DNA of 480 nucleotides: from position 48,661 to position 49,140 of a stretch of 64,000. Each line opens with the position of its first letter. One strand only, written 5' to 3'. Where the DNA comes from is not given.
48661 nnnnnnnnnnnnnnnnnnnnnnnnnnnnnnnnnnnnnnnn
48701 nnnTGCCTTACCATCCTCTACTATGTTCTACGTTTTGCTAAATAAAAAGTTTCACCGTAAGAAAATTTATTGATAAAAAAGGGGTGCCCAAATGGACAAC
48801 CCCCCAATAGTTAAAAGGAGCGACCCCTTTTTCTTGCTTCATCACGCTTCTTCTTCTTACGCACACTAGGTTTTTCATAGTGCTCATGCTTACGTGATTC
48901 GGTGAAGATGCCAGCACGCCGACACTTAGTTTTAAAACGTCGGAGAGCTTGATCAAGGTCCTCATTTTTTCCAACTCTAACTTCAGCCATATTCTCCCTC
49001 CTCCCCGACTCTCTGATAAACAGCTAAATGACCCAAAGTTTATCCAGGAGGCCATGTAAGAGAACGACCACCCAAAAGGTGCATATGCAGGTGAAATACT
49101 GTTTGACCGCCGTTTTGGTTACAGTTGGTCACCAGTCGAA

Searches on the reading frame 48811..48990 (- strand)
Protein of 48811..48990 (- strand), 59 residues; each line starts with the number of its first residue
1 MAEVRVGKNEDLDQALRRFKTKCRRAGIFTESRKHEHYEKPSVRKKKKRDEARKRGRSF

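Call 48: find_encoding_contigs(protein=window:48811-48990:-, flank=10000, max_places=10)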
Protein window:48811-48990:- (59 aa): 8 contigs read that carry it; 5 places shown.
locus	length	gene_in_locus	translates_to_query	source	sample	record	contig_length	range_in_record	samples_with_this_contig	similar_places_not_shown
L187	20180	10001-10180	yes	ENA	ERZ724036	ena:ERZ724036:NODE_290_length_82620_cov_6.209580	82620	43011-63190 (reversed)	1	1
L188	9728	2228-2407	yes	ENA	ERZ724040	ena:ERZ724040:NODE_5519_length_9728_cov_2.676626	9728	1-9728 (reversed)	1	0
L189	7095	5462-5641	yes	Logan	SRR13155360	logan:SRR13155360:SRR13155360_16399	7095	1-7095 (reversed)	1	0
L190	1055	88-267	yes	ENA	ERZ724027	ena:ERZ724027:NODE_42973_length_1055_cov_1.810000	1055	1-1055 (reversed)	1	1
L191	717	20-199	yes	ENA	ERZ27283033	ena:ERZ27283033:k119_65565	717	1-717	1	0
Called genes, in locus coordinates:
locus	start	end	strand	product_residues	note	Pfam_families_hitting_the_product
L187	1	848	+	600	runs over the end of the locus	PF00009:GTP_EFTU, PF00071:Ras (weak), PF03144:GTP_EFTU_D2, PF22042:EF-G_D2, PF00679:EFG_C, PF06421:LepA_C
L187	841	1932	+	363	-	PF04055:Radical_SAM, PF06969:HemN_C (weak)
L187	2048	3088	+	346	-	PF01628:HrcA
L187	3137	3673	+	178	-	PF01025:GrpE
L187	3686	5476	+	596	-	PF00012:HSP70, PF06723:MreB_Mbl, PF00012:HSP70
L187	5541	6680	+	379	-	PF00226:DnaJ, PF01556:DnaJ_C, PF27659:CHP02642 (faint), PF00684:DnaJ_CXXCXGXG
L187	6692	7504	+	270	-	PF06325:PrmA, PF05175:MTS, PF13847:Methyltransf_31 (weak), PF08241:Methyltransf_11 (weak), PF13649:Methyltransf_25 (weak)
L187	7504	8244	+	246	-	PF20260:PUA_4, PF04452:Methyltrans_RNA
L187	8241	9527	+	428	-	PF00919:UPF0004, PF04055:Radical_SAM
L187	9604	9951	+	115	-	PF11969:DcpS_C, PF01230:HIT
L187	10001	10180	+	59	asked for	PF01165:Ribosomal_S21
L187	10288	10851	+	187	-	PF04542:Sigma70_r2, PF08281:Sigma70_r4_2, PF04545:Sigma70_r4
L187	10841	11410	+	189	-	PF13490:zf-HC2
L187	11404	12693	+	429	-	PF00574:CLP_protease (weak), PF25145:NfeD1b_N, PF24961:NfeD_membrane, PF01957:NfeD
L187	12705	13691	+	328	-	PF12127:FloA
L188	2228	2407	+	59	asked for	PF01165:Ribosomal_S21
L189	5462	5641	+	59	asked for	PF01165:Ribosomal_S21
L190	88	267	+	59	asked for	PF01165:Ribosomal_S21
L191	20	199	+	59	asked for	PF01165:Ribosomal_S21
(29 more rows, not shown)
